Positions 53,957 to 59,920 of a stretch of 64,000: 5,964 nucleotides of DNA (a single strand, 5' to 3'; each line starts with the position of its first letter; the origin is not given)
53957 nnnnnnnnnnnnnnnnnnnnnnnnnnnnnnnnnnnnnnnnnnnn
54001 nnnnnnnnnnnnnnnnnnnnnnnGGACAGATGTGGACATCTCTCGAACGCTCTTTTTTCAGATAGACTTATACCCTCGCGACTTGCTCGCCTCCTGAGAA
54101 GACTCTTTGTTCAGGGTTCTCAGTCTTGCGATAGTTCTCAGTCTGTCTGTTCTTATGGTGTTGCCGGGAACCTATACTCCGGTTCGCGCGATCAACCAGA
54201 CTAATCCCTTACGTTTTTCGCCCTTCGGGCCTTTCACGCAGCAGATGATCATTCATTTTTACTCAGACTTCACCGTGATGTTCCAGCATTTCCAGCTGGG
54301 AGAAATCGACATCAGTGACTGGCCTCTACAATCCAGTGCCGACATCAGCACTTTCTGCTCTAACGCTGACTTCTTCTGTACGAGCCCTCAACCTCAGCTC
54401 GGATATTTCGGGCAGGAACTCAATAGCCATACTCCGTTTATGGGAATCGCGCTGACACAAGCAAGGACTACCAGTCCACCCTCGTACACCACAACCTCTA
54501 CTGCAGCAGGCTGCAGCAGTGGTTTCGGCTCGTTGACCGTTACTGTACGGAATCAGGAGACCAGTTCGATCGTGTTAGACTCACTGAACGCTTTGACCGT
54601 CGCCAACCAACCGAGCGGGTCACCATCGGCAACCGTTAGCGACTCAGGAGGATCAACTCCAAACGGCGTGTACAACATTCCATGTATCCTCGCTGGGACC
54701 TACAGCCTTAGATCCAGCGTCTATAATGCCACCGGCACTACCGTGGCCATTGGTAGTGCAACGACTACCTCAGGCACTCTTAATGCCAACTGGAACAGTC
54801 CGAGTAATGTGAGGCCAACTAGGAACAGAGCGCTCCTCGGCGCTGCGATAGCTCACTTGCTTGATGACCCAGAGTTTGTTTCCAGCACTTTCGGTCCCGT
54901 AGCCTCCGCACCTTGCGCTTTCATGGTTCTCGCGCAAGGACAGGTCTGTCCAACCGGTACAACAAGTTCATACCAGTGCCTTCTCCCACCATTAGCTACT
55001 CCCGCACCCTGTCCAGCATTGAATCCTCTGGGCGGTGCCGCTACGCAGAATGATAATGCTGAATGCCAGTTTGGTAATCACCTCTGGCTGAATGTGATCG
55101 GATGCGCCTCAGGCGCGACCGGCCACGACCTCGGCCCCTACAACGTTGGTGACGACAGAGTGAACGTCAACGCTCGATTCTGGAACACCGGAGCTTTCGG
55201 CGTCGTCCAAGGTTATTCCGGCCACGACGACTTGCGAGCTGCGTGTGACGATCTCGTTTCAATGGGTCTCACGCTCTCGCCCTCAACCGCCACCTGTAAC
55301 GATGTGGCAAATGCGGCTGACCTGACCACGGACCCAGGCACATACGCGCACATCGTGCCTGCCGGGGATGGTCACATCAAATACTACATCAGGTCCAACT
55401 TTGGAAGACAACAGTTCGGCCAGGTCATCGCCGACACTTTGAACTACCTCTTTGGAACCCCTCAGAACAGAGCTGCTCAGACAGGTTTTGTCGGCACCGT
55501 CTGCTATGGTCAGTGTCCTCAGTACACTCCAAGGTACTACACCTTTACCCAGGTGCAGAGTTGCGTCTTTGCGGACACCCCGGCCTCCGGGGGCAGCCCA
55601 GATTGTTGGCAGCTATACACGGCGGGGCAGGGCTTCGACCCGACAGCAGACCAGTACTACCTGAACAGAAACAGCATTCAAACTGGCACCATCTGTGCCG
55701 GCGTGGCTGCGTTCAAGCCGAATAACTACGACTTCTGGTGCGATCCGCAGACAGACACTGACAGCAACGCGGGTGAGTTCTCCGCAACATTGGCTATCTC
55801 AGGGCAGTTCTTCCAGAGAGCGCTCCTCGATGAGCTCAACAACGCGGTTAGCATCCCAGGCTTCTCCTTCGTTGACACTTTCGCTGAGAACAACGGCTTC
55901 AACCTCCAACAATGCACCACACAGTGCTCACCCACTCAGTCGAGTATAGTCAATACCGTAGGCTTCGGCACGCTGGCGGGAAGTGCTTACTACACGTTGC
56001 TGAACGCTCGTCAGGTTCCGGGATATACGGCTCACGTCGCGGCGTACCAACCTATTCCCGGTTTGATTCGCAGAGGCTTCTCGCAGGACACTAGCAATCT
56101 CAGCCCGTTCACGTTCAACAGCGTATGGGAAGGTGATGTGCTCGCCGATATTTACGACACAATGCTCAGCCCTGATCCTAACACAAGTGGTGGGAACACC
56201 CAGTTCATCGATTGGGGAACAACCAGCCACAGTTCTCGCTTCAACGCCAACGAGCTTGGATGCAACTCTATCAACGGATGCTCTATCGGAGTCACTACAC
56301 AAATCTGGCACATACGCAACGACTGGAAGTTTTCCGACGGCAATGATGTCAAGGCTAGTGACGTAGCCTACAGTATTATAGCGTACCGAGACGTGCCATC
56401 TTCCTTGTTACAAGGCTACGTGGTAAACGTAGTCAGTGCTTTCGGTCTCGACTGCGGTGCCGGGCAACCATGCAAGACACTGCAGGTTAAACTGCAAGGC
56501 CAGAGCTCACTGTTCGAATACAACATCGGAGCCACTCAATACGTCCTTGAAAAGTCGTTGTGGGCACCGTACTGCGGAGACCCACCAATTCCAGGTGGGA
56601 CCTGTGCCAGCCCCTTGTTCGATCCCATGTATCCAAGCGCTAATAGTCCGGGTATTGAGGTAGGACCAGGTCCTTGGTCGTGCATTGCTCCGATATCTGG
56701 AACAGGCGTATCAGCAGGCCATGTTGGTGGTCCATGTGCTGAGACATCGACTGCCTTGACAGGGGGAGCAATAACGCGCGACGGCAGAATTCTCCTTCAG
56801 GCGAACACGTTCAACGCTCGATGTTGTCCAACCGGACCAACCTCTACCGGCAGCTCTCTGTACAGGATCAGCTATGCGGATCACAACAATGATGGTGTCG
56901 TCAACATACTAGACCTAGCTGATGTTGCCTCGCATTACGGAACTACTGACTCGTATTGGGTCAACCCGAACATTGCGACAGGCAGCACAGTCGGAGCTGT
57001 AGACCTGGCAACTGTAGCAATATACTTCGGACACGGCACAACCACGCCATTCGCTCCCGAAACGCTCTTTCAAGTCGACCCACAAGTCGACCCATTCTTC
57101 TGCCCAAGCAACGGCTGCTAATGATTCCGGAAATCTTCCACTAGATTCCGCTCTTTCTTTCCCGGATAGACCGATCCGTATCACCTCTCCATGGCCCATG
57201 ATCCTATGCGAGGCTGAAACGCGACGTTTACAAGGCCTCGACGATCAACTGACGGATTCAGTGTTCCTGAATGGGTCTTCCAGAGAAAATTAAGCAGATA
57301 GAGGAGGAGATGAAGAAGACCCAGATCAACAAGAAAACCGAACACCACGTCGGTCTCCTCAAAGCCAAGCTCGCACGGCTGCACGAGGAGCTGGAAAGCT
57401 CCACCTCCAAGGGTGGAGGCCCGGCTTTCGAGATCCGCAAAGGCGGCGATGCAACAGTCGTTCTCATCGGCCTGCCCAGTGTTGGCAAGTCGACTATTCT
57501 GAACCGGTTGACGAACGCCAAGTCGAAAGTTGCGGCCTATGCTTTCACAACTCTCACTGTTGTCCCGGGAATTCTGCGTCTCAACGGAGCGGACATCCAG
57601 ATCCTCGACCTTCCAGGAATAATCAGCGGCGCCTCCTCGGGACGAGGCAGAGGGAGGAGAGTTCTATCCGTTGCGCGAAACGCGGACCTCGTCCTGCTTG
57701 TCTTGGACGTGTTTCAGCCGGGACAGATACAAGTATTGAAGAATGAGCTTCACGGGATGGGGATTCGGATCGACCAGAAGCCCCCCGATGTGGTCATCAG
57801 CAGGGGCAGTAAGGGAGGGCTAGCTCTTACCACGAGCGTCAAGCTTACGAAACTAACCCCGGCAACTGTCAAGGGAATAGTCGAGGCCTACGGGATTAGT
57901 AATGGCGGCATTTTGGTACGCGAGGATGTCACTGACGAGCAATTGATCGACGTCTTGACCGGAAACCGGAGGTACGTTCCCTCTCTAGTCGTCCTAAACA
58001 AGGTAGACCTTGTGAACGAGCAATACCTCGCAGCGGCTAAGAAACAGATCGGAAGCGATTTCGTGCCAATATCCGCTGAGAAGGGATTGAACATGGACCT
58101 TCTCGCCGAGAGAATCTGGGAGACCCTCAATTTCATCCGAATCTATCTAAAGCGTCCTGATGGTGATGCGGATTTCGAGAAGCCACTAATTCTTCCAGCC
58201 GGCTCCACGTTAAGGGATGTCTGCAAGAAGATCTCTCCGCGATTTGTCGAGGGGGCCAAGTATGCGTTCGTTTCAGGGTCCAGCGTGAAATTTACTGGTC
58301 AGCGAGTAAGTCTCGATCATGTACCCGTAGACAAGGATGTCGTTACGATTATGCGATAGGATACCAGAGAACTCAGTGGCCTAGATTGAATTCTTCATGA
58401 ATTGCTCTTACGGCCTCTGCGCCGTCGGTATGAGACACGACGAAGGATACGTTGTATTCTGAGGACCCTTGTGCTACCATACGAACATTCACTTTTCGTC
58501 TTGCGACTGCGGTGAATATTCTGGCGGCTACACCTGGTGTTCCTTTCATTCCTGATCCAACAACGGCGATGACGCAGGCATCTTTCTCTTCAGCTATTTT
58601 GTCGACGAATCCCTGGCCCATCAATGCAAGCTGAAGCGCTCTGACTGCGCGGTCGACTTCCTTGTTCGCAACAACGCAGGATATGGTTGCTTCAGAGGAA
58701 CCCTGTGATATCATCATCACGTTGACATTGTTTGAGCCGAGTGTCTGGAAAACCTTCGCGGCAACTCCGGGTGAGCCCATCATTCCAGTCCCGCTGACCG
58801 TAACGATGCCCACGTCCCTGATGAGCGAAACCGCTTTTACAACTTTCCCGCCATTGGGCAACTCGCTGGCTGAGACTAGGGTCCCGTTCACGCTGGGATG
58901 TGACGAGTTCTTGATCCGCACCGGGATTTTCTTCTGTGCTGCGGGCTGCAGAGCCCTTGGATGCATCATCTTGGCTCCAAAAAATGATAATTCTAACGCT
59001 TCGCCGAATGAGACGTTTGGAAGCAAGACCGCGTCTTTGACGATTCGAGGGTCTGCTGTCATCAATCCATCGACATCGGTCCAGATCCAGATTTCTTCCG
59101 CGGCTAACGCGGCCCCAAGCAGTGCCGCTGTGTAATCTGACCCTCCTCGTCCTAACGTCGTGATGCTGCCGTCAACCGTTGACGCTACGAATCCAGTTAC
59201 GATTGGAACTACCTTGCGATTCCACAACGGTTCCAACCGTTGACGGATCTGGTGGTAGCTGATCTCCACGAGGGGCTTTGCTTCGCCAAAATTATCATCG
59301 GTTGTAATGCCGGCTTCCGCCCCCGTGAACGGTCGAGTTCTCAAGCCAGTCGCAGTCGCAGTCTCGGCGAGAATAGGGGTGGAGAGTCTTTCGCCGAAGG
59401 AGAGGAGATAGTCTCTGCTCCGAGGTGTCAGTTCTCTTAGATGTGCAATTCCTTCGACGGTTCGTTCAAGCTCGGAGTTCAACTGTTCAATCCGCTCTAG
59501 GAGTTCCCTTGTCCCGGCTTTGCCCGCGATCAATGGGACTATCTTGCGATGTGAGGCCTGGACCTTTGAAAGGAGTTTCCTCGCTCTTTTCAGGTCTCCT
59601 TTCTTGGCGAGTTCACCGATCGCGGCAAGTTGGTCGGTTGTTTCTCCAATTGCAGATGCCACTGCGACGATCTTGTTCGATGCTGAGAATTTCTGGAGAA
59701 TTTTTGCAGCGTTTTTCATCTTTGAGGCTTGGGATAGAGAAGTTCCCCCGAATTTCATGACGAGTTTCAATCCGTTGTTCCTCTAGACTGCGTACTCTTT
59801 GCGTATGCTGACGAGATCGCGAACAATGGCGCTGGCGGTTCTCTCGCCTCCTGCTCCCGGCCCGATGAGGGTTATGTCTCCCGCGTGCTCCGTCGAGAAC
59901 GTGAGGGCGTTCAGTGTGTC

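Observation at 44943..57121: Tandem array of four giant secreted paralogs with OppA-like and dockerin elements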

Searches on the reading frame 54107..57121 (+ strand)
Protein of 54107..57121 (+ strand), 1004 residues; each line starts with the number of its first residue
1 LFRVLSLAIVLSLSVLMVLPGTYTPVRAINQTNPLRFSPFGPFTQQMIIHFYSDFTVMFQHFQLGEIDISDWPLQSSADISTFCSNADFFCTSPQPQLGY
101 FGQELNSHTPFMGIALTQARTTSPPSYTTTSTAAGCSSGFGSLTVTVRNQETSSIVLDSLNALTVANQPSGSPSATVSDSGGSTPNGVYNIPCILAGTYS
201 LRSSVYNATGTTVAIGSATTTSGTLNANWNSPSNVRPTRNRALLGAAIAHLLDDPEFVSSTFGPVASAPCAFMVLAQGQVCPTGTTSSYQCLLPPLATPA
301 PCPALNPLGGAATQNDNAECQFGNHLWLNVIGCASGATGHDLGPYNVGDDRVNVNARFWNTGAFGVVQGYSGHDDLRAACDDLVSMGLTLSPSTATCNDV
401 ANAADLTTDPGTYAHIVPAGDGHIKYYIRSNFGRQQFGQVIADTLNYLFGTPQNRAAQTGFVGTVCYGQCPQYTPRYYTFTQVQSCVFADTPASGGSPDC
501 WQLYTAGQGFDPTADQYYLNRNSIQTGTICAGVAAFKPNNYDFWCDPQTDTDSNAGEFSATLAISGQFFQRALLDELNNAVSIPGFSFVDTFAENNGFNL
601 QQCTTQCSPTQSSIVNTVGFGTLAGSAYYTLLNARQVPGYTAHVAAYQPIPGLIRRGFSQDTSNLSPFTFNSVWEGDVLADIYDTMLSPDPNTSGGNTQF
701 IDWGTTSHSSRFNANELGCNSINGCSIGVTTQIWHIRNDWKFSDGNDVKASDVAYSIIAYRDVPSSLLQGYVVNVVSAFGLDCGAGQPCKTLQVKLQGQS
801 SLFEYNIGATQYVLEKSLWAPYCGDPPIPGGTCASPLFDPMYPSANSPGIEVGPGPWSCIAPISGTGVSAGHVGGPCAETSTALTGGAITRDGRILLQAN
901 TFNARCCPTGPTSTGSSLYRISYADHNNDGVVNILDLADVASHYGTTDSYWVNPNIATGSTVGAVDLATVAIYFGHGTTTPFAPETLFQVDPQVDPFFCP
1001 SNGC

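Call 4: search_protein_families(library=pfam, proteins=[window:54107-57121:+], max_evalue=1)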
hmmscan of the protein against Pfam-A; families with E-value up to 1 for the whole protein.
window:54107-57121:+ (1004 aa): 2 families
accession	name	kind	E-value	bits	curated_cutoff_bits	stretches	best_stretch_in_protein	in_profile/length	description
PF00496.27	SBP_bac_5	-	4.7e-05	23.1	32.4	1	730-762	17-49/368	Bacterial extracellular solute-binding proteins, family 5 Middle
PF00404.24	Dockerin_1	-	0.072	13.7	22.9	1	923-943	1-21/57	Dockerin type I domain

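Call 5: search_protein_families(library=ncbifam, proteins=[window:54107-57121:+], max_evalue=1)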
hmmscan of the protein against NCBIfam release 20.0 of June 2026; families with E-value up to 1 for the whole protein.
window:54107-57121:+ (1004 aa): 0 families

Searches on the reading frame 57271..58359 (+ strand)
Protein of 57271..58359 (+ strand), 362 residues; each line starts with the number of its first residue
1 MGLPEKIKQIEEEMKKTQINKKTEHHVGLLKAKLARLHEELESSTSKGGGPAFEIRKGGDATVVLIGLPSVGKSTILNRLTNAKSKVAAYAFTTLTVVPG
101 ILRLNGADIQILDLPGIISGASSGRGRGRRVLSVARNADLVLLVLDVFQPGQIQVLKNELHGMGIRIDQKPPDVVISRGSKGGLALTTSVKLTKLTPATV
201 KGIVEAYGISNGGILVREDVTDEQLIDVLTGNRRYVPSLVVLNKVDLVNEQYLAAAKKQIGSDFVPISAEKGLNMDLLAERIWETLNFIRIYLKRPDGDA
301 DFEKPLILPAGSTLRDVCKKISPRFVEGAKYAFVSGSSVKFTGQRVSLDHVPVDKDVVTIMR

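Call 10: search_protein_families(library=pfam, proteins=[window:57271-58359:+], max_evalue=0.001)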
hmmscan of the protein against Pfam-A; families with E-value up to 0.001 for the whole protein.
window:57271-58359:+ (362 aa): 8 families
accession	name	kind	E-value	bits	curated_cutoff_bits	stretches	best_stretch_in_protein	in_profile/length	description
PF16897.10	MMR_HSR1_Xtn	-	1.2e-32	112.4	35.2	1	181-287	1-105/106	C-terminal region of MMR_HSR1 domain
PF01926.29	MMR_HSR1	-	1.3e-25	90.1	21.9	1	62-176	1-111/113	50S ribosome-binding GTPase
PF02421.24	FeoB_N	-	5.7e-15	55.6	27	1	62-164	2-105/156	Ferrous iron transport protein B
PF02824.27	TGS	-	2e-10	41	22.2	1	289-361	1-59/60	TGS domain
PF03193.22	RsgA_GTPase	-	3.5e-07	30.6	30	0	235-284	53-106/174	RsgA GTPase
PF00350.29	Dynamin_N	-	1.7e-05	25.3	27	0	101-147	95-138/168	Dynamin family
PF00025.27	Arf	-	0.00044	20.2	22.3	0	61-163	15-107/174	ADP-ribosylation factor family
PF00009.33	GTP_EFTU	-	0.00089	19.3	26.5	0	233-287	119-151/188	Elongation factor Tu GTP binding domain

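Call 85: find_homologous_proteins(query=window:57271-58359:+, max_evalue=1e-50)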
Query window:57271-58359:+ (362 aa): 5890 proteins with E <= 1e-50 among 8000 candidates; the best 120 are listed.
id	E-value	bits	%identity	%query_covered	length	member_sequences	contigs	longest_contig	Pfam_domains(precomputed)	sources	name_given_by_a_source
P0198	9.2e-224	760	97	100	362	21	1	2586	PF02824.28,PF01926.30,PF00350.30,PF02421.25,PF03193.23,PF16897.11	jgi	jgi:uncharacterized protein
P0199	3.5e-223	758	96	100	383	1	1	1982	PF02824.28,PF01926.30,PF02421.25,PF03193.23,PF16897.11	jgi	jgi:uncharacterized protein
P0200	1.8e-221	752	95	100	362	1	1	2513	PF02824.28,PF01926.30,PF00350.30,PF02421.25,PF03193.23,PF16897.11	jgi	jgi:uncharacterized protein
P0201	1.1e-220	749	95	100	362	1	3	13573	PF02824.28,PF01926.30,PF02421.25,PF03193.23,PF16897.11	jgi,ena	-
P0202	1.5e-220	749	95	100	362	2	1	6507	PF02824.28,PF01926.30,PF02421.25,PF03193.23,PF16897.11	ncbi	-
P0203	9.2e-220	747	96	100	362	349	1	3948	PF02824.28,PF01926.30,PF00350.30,PF02421.25,PF03193.23,PF16897.11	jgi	jgi:small GTP-binding protein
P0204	3.9e-213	725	91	100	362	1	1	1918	PF02824.28,PF01926.30,PF02421.25,PF03193.23,PF16897.11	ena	-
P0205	9.9e-213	723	92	100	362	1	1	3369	PF02824.28,PF01926.30,PF00350.30,PF02421.25,PF03193.23,PF16897.11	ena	-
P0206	1.4e-212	723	92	100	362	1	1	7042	PF02824.28,PF01926.30,PF00350.30,PF02421.25,PF03193.23,PF16897.11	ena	-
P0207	1.8e-212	723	95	96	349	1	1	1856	PF02824.28,PF01926.30,PF00350.30,PF02421.25,PF03193.23,PF16897.11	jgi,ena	-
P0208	1.3e-210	716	91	100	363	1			PF02824.28,PF01926.30,PF02421.25,PF03193.23,PF16897.11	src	-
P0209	1.7e-210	716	91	100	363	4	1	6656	PF02824.28,PF01926.30,PF02421.25,PF03193.23,PF16897.11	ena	-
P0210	3.8e-209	712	89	100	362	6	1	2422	PF02824.28,PF01926.30,PF02421.25,PF03193.23,PF16897.11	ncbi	-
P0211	9.9e-209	710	90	100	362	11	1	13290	PF02824.28,PF01926.30,PF00350.30,PF02421.25,PF03193.23,PF16897.11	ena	-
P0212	1.2e-208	710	93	96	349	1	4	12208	PF02824.28,PF01926.30,PF00350.30,PF02421.25,PF03193.23,PF16897.11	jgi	jgi:small GTP-binding protein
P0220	7.6e-205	697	87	100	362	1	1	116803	PF02824.28,PF01926.30,PF00025.28,PF00350.30,PF02421.25,PF03193.23,PF16897.11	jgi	jgi:uncharacterized protein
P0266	1.1e-193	661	83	100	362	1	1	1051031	PF02824.28,PF01926.30,PF00025.28,PF02421.25,PF03193.23,PF16897.11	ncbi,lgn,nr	ncbi:MAG TPA: GTP-binding protein [Candidatus Bathyarchaeia archaeon]|nr:GTP-binding protein [Candid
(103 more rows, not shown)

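Call 86: find_encoding_contigs(protein=P0266, flank=10000, max_places=1)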
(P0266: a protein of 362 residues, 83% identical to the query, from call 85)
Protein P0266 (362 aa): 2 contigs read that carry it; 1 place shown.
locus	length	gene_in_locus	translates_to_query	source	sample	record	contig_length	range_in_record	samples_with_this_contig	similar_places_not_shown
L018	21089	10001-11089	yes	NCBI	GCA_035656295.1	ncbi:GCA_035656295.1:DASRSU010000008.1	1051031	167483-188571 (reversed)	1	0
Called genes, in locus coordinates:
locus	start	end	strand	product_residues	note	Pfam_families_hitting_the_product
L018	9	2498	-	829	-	PF12704:MacB_PCD, PF02687:FtsX, PF12704:MacB_PCD (weak), PF02687:FtsX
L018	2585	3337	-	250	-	PF00005:ABC_tran, PF02463:SMC_N (weak), PF13304:AAA_21 (faint)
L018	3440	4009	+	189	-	PF13482:RNase_H_2, PF10108:DNA_pol_B_exo2 (weak)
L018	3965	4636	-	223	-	PF01694:Rhomboid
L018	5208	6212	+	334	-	PF01040:UbiA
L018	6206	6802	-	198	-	PF00117:GATase, PF07722:Peptidase_C26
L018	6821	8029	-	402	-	PF00266:Aminotran_5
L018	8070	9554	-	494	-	PF05569:Peptidase_M56 (weak), PF01435:Peptidase_M48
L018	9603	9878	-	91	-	-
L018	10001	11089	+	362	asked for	PF03193:RsgA_GTPase (faint), PF00025:Arf (faint), PF01926:MMR_HSR1, PF02421:FeoB_N, PF16897:MMR_HSR1_Xtn, PF02824:TGS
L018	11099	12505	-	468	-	PF00696:AA_kinase, PF13840:ACT_7, PF01842:ACT, PF22468:ACT_9, PF13840:ACT_7, PF01842:ACT (weak), PF22468:ACT_9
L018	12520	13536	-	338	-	PF00208:ELFV_dehydrog (weak), PF03447:NAD_binding_3 (weak), PF00742:Homoserine_dh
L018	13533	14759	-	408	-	PF00291:PALP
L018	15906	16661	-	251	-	-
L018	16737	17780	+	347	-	PF01435:Peptidase_M48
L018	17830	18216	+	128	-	-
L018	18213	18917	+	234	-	PF01135:PCMT (weak), PF01209:Ubie_methyltran, PF13847:Methyltransf_31, PF08241:Methyltransf_11, PF08242:Methyltransf_12, PF13649:Methyltransf_25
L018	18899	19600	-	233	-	-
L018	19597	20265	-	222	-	-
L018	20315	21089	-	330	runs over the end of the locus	PF00005:ABC_tran, PF08352:oligo_HPY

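Call 87: find_encoding_contigs(protein=P0220, flank=10000, max_places=1)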
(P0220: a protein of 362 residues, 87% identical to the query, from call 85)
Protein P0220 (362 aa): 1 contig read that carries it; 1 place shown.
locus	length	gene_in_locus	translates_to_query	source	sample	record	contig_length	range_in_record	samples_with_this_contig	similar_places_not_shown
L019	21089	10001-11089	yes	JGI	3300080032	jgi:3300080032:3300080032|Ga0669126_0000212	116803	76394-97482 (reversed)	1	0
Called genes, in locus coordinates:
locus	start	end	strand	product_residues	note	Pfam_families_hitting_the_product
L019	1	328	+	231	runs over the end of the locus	PF01694:Rhomboid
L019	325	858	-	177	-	PF13482:RNase_H_2, PF10108:DNA_pol_B_exo2 (faint)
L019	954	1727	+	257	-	PF02463:SMC_N (faint), PF00005:ABC_tran, PF13304:AAA_21 (faint)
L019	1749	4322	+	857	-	PF12704:MacB_PCD, PF02687:FtsX, PF12704:MacB_PCD (weak), PF02687:FtsX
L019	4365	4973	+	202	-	PF02142:MGS, PF01808:AICARFT_IMPCHas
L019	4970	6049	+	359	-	PF01808:AICARFT_IMPCHas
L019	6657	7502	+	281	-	PF01040:UbiA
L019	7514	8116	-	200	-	PF00117:GATase, PF07722:Peptidase_C26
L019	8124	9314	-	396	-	PF00155:Aminotran_1_2 (faint), PF00266:Aminotran_5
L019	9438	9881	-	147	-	-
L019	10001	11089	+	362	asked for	PF03193:RsgA_GTPase (faint), PF00025:Arf (faint), PF00350:Dynamin_N (faint), PF01926:MMR_HSR1, PF02421:FeoB_N, PF16897:MMR_HSR1_Xtn, PF02824:TGS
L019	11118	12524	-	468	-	PF00696:AA_kinase, PF13840:ACT_7, PF01842:ACT, PF22468:ACT_9, PF13840:ACT_7, PF01842:ACT, PF22468:ACT_9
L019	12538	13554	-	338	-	PF00208:ELFV_dehydrog (weak), PF03447:NAD_binding_3 (weak), PF00742:Homoserine_dh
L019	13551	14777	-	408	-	PF00291:PALP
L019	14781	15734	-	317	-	PF00288:GHMP_kinases_N, PF08544:GHMP_kinases_C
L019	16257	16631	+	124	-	-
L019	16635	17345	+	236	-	PF01209:Ubie_methyltran, PF13847:Methyltransf_31, PF08241:Methyltransf_11, PF08242:Methyltransf_12 (weak), PF13649:Methyltransf_25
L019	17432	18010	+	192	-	PF06941:NT5C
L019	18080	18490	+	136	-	PF01597:GCV_H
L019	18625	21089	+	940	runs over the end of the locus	PF00270:DEAD, PF04851:ResIII (weak), PF00271:Helicase_C, PF22590:Cas3-like_C_2 (faint), PF19306:WHD_Lhr, PF08494:DEAD_assoc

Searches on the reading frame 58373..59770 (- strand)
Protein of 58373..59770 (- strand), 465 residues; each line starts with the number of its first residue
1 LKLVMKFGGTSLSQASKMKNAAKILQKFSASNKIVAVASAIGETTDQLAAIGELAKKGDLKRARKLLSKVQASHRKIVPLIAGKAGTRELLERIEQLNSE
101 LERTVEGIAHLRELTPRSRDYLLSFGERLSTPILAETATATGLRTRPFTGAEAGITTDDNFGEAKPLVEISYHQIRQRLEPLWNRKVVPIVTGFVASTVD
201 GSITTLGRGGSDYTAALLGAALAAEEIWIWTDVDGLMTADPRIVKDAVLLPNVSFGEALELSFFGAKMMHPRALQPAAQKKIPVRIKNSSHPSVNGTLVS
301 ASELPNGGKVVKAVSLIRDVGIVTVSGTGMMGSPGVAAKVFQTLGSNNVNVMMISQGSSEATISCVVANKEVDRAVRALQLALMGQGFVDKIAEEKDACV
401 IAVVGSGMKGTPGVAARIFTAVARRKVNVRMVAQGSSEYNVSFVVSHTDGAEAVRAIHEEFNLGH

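Call 10: search_protein_families(library=pfam, proteins=[window:58373-59770:-], max_evalue=0.001)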
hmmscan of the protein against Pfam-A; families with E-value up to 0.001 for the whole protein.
window:58373-59770:- (465 aa): 4 families
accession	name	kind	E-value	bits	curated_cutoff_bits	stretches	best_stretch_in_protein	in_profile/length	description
PF00696.33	AA_kinase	-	2.8e-54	184.8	24.9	1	1-288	1-234/234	Amino acid kinase family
PF22468.2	ACT_9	-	4.5e-51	170.9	27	2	401-461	1-61/61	ACT domain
PF13840.12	ACT_7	-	2.1e-24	85.6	27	2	318-380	4-64/65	ACT domain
PF01842.31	ACT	-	1.9e-20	72.7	27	2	407-460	6-64/66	ACT domain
